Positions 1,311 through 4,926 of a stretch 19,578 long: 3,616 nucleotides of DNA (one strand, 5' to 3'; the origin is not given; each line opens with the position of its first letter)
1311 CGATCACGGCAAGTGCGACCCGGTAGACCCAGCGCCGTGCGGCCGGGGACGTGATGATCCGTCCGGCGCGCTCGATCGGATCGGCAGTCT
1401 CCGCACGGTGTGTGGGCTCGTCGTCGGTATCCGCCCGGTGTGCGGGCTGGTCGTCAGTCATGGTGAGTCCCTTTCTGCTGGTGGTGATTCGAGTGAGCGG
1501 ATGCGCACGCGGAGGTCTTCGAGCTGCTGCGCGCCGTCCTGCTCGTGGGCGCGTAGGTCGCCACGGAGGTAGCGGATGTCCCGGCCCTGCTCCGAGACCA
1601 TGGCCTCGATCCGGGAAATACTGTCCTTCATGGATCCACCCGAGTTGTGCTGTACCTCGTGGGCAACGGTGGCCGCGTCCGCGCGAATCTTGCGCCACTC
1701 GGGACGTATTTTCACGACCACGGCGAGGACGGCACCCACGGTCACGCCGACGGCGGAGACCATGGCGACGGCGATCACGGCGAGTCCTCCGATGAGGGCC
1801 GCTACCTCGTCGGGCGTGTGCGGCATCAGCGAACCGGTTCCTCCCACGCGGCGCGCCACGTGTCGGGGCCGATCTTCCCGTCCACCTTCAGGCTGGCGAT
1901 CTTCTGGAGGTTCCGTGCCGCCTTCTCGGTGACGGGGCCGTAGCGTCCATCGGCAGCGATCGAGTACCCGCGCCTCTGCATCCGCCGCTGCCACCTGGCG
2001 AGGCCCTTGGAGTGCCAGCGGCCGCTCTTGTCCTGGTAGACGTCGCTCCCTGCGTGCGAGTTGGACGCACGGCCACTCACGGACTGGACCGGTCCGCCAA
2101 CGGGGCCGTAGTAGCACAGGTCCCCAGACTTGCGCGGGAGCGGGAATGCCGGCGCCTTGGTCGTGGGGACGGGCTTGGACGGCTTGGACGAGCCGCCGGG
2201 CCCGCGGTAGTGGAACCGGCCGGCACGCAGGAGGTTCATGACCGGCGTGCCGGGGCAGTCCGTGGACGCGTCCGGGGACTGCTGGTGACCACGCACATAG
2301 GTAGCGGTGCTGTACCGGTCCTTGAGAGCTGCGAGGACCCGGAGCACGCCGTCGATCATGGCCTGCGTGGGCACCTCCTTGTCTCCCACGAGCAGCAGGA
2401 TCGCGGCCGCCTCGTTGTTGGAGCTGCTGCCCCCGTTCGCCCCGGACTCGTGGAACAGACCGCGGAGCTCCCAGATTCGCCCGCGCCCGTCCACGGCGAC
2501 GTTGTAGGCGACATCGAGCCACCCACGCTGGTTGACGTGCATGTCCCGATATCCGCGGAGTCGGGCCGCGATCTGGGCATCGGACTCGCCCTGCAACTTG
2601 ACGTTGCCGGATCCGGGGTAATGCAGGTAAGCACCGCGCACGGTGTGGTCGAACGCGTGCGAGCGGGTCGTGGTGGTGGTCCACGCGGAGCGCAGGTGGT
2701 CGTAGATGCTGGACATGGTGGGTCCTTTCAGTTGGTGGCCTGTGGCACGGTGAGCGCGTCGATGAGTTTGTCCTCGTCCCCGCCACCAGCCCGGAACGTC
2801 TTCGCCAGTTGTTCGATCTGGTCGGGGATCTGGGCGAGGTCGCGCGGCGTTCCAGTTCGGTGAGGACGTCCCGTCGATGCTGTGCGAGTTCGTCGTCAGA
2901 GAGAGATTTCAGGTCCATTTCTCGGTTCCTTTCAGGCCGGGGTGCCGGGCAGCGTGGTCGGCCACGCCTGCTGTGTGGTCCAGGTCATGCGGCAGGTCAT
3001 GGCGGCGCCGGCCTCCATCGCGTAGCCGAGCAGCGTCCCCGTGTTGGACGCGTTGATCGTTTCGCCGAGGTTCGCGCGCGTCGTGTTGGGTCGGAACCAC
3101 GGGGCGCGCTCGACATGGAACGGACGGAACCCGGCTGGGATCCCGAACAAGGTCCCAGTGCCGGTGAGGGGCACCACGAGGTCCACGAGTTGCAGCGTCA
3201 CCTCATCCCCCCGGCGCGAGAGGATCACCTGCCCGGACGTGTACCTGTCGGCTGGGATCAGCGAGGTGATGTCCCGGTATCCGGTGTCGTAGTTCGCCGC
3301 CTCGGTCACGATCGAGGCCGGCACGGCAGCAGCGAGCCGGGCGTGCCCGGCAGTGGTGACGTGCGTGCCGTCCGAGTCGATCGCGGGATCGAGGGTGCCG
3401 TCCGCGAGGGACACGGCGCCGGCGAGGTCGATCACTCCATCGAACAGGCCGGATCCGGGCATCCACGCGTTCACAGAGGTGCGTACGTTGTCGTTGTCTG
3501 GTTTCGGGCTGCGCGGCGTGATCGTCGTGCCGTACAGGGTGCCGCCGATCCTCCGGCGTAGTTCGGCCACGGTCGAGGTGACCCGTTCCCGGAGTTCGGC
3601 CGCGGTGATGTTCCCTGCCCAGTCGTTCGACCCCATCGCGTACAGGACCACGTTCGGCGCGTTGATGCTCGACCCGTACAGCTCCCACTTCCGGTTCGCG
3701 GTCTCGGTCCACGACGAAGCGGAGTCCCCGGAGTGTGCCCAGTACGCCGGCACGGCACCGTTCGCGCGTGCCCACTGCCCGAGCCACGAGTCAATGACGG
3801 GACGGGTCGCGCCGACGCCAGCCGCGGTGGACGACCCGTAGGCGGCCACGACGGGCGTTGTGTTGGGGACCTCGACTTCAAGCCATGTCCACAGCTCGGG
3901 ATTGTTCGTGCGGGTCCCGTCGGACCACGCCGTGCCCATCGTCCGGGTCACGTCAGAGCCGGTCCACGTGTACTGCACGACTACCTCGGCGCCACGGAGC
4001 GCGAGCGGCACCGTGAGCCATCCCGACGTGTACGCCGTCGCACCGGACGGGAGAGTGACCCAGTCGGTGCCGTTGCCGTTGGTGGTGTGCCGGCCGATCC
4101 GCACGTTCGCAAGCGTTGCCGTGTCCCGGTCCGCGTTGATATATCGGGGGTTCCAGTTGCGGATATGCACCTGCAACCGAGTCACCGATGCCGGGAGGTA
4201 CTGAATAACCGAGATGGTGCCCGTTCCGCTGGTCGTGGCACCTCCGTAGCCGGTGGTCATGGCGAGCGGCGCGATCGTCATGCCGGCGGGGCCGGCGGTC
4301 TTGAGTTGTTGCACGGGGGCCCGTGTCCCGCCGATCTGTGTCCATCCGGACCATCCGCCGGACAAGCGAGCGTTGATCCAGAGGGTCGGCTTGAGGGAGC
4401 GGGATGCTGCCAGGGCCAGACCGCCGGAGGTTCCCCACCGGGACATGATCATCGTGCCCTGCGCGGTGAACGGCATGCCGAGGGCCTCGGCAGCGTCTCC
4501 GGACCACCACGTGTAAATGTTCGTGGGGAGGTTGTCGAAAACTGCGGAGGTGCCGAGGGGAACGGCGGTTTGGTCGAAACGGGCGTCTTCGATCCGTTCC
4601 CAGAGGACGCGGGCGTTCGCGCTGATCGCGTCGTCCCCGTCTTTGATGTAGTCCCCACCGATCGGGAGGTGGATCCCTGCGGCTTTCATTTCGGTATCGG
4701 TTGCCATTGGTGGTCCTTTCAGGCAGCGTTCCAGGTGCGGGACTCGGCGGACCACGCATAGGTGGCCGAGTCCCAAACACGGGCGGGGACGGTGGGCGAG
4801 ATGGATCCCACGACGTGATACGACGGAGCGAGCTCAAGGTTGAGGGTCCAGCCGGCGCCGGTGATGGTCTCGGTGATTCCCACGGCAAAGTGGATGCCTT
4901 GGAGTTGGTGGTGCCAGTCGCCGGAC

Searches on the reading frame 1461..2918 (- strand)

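Call 9: search_protein_families(library=pfam, max_evalue=0.01, proteins=[window:1461-2918:-])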
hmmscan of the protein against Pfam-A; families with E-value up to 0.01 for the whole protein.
window:1461-2918:- (486 aa): 0 families

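Call 10: search_protein_families(library=phrogs, max_evalue=0.001, proteins=[window:1461-2918:-])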
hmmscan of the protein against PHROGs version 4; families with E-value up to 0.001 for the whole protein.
window:1461-2918:- (486 aa): 2 families
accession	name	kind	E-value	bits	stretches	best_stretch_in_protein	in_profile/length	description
phrog_404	-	tail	1.9e-05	25.7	1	381-459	17-100/118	minor tail protein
phrog_7100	-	unknown function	0.00013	23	1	1-26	1-26/58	-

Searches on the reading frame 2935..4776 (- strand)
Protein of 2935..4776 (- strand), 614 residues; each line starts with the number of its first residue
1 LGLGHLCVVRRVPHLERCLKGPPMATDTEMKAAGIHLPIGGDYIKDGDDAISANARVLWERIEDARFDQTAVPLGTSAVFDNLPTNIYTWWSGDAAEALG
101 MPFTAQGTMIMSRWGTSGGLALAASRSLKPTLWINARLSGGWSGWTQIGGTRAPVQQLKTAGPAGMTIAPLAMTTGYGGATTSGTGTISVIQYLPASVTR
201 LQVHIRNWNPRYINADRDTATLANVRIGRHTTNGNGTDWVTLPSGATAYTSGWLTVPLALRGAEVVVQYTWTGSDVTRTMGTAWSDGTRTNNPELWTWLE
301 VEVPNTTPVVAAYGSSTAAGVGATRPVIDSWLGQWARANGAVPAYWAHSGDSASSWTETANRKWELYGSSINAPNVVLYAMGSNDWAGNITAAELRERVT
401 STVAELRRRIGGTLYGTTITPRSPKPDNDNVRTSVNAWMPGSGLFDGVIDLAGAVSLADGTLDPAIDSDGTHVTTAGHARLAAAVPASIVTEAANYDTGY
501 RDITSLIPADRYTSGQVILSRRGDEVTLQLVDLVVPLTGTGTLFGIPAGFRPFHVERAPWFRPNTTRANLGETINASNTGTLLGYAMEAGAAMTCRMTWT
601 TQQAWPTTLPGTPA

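Call 9: search_protein_families(library=pfam, max_evalue=0.01, proteins=[window:2935-4776:-])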
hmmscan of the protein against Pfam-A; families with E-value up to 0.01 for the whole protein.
window:2935-4776:- (614 aa): 2 families
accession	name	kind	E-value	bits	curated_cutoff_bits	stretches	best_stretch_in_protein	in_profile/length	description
PF13472.12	Lipase_GDSL_2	-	3e-12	47.8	32.9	1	312-480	1-178/178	GDSL-like Lipase/Acylhydrolase family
PF00657.28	Lipase_GDSL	-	0.00018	22.1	23.6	1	349-485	50-208/208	GDSL-like Lipase/Acylhydrolase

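Call 10: search_protein_families(library=phrogs, max_evalue=0.001, proteins=[window:2935-4776:-])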
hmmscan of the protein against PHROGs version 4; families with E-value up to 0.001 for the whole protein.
window:2935-4776:- (614 aa): 3 families
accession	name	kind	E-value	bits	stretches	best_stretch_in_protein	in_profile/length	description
phrog_3971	-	unknown function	3.2e-19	70.1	1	496-612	204-323/331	-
phrog_11373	-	tail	4.5e-13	49.1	1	92-395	310-627/1318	tail protein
phrog_6614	-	tail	9.2e-12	45.3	1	497-612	421-540/548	minor tail protein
